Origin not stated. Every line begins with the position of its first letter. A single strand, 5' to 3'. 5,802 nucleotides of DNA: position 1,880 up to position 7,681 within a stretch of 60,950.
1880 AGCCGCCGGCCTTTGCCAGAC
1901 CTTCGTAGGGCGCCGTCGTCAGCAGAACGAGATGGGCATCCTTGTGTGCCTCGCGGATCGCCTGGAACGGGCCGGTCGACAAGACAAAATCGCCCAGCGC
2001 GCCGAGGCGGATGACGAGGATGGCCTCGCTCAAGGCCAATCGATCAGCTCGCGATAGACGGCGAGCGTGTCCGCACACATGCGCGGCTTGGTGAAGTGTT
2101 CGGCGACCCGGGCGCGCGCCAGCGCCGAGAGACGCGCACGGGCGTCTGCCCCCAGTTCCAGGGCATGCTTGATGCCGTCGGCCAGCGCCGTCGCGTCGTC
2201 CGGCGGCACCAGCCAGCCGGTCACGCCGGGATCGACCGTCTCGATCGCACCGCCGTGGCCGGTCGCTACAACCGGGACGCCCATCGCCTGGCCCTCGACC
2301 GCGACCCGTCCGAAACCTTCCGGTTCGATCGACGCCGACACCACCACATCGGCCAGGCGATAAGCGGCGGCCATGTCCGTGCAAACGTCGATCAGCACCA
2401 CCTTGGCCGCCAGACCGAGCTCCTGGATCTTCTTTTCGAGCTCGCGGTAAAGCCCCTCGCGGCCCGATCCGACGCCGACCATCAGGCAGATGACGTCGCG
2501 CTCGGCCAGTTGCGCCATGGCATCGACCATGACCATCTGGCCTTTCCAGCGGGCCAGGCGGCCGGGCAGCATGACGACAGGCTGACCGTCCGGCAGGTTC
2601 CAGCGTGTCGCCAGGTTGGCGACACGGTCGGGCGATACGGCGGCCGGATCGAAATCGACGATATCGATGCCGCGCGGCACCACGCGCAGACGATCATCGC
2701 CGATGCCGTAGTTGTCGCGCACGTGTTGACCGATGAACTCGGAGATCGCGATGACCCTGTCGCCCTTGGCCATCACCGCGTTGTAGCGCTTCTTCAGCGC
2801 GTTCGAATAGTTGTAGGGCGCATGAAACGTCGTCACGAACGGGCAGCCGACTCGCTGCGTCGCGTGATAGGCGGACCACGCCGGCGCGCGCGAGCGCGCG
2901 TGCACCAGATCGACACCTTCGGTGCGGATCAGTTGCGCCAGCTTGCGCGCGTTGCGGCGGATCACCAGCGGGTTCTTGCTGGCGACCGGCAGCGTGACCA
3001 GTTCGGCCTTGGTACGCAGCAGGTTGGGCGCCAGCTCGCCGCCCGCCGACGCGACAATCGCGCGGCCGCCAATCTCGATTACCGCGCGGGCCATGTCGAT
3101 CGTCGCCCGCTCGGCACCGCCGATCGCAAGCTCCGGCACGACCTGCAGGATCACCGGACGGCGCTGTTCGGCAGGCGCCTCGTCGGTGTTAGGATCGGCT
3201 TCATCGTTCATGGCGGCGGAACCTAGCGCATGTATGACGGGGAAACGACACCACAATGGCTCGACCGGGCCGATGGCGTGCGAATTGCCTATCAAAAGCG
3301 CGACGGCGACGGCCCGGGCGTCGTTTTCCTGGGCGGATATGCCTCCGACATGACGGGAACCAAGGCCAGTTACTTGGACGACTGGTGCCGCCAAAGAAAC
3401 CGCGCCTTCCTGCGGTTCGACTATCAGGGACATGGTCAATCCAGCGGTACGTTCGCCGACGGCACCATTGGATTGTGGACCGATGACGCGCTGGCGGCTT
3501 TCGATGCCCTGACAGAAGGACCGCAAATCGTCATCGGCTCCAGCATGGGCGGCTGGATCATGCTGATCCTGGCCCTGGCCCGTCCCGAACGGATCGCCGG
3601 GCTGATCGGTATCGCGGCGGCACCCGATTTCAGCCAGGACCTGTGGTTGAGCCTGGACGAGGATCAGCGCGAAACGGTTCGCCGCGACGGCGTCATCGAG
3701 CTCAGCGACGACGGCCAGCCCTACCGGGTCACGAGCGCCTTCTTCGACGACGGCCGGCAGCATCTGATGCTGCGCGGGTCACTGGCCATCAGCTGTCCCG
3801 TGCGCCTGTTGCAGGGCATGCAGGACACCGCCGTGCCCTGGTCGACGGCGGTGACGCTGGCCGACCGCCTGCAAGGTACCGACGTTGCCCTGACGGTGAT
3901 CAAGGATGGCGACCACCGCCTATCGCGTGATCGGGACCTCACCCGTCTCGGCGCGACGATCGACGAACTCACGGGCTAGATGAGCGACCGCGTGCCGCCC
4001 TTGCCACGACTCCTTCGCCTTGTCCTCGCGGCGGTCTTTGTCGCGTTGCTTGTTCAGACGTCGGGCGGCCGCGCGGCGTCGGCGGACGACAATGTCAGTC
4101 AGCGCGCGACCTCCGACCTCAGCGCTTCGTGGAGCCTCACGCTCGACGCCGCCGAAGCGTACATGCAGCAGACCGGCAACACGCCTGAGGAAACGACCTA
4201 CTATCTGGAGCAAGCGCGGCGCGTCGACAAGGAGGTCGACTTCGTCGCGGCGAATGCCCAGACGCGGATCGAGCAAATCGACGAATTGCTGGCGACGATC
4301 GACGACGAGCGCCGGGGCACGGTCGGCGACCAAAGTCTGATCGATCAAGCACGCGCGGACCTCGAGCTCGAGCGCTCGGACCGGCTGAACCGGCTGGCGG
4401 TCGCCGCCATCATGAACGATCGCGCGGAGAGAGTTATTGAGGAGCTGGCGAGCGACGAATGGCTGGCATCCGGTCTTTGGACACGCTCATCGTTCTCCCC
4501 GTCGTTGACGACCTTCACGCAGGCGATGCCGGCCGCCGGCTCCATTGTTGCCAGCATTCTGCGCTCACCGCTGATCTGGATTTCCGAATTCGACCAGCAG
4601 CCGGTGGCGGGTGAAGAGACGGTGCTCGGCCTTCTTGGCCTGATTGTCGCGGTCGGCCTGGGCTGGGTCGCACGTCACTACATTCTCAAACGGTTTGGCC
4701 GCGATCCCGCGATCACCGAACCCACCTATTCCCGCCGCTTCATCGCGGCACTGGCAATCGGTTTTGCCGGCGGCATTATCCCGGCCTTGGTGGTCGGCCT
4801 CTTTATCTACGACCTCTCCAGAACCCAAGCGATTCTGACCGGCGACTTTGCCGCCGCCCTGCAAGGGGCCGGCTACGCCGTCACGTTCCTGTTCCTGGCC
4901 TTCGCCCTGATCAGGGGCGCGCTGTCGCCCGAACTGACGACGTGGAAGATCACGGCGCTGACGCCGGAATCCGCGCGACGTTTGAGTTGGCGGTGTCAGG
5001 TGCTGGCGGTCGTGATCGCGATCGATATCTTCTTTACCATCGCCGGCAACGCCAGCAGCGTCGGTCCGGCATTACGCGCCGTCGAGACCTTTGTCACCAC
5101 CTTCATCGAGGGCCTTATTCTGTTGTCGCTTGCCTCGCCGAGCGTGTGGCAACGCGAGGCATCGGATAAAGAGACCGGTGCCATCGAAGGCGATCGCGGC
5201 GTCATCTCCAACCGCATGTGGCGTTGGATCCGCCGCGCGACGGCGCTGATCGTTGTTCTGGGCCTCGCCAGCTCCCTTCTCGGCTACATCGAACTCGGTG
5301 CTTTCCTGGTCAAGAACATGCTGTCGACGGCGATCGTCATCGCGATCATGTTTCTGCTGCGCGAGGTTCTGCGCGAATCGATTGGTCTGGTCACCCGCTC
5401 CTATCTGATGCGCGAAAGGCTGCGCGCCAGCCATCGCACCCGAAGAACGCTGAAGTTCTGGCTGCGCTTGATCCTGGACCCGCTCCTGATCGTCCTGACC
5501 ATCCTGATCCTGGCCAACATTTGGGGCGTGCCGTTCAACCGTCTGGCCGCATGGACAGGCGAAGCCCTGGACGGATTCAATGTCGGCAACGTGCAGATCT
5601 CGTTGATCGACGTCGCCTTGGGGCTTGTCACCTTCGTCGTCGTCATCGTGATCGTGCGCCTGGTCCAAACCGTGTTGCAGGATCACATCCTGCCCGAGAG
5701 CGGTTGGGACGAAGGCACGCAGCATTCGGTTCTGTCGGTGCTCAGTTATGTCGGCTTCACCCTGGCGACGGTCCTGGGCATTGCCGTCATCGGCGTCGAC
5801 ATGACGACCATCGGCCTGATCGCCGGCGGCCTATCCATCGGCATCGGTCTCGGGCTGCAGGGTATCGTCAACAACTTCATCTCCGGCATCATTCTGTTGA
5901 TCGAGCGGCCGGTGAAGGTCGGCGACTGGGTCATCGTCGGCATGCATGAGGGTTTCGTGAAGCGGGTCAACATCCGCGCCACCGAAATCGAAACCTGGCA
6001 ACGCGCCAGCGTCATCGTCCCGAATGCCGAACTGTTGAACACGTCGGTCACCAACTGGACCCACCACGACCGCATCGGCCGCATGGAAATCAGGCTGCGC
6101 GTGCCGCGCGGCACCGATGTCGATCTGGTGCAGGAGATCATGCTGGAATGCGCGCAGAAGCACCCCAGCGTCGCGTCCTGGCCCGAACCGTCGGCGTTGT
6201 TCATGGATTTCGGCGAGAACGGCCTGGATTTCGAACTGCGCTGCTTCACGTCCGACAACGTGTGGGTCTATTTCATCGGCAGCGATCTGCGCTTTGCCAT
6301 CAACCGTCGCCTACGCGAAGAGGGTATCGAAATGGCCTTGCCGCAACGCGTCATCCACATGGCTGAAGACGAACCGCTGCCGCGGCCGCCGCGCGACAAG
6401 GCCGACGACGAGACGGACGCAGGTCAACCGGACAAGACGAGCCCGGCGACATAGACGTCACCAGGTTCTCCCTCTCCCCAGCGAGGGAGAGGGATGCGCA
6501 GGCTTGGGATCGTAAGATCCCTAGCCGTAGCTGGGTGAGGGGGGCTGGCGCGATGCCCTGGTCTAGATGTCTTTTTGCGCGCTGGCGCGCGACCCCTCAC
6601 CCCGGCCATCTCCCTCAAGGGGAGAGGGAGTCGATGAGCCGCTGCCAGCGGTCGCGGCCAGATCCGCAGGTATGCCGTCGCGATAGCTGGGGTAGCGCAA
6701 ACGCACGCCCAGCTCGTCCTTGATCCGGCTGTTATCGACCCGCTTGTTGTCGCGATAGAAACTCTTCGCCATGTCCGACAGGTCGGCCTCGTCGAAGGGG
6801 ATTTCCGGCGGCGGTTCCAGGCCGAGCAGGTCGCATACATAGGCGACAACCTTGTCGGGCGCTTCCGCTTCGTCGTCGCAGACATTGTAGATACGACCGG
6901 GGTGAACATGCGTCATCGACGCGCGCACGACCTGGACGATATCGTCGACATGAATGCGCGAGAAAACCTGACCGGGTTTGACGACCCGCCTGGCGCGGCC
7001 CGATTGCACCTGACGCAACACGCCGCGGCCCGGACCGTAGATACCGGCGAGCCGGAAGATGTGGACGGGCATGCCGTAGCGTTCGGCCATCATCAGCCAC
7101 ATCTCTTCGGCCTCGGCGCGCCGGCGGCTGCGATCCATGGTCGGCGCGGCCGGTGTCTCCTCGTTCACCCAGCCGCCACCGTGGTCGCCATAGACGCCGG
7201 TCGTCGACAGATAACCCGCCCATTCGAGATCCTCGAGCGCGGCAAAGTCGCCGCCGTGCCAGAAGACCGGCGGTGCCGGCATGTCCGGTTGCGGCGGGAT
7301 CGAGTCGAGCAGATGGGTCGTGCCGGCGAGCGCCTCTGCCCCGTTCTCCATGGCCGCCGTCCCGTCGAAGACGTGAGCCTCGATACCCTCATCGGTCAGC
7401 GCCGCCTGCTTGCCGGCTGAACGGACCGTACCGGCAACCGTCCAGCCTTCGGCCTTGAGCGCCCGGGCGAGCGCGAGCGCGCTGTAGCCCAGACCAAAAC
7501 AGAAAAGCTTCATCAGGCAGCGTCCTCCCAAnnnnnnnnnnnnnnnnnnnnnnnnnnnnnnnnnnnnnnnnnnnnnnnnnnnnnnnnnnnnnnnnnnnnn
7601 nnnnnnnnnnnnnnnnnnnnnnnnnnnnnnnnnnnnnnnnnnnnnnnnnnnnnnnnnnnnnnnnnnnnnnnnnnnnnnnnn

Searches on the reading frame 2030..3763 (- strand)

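Call 90: search_protein_families(library=pfam, proteins=[window:2030-3763:-], max_evalue=0.001)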
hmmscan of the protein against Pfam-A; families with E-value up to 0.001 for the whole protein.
window:2030-3763:- (577 aa): 5 families
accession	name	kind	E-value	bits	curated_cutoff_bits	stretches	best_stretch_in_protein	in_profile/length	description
PF00534.26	Glycos_transf_1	-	4.1e-31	108.3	26.4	1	388-550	9-170/172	Glycosyl transferases group 1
PF13439.12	Glyco_transf_4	-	1.6e-29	103.5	28.5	1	214-368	1-168/170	Glycosyltransferase Family 4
PF13692.12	Glyco_trans_1_4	-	4.3e-29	102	27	1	395-536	2-141/142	Glycosyl transferases group 1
PF13579.12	Glyco_trans_4_4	-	1.1e-13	52.2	29.7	1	215-365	1-158/158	Glycosyl transferase 4-like domain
PF20706.3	GT4-conflict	-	1.4e-10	41.2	26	1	329-565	142-383/385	Family 4 Glycosyltransferase in conflict systems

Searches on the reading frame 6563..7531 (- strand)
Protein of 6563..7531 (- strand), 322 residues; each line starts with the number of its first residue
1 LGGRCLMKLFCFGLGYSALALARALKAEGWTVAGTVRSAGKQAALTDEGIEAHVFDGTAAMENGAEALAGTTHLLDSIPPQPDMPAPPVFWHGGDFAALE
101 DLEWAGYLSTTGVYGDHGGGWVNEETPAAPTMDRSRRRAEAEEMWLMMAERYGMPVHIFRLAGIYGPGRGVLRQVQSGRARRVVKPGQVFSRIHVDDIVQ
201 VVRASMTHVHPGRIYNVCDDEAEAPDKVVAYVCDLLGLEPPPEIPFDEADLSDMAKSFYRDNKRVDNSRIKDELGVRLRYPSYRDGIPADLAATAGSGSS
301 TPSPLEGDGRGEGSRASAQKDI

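Call 90: search_protein_families(library=pfam, proteins=[window:6563-7531:-], max_evalue=0.001)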
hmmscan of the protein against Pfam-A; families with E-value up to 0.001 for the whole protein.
window:6563-7531:- (322 aa): 1 family
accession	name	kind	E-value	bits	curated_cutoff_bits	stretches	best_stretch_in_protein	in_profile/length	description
PF01370.27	Epimerase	-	2.2e-09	37.5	20.9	1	107-218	112-240/240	NAD dependent epimerase/dehydratase family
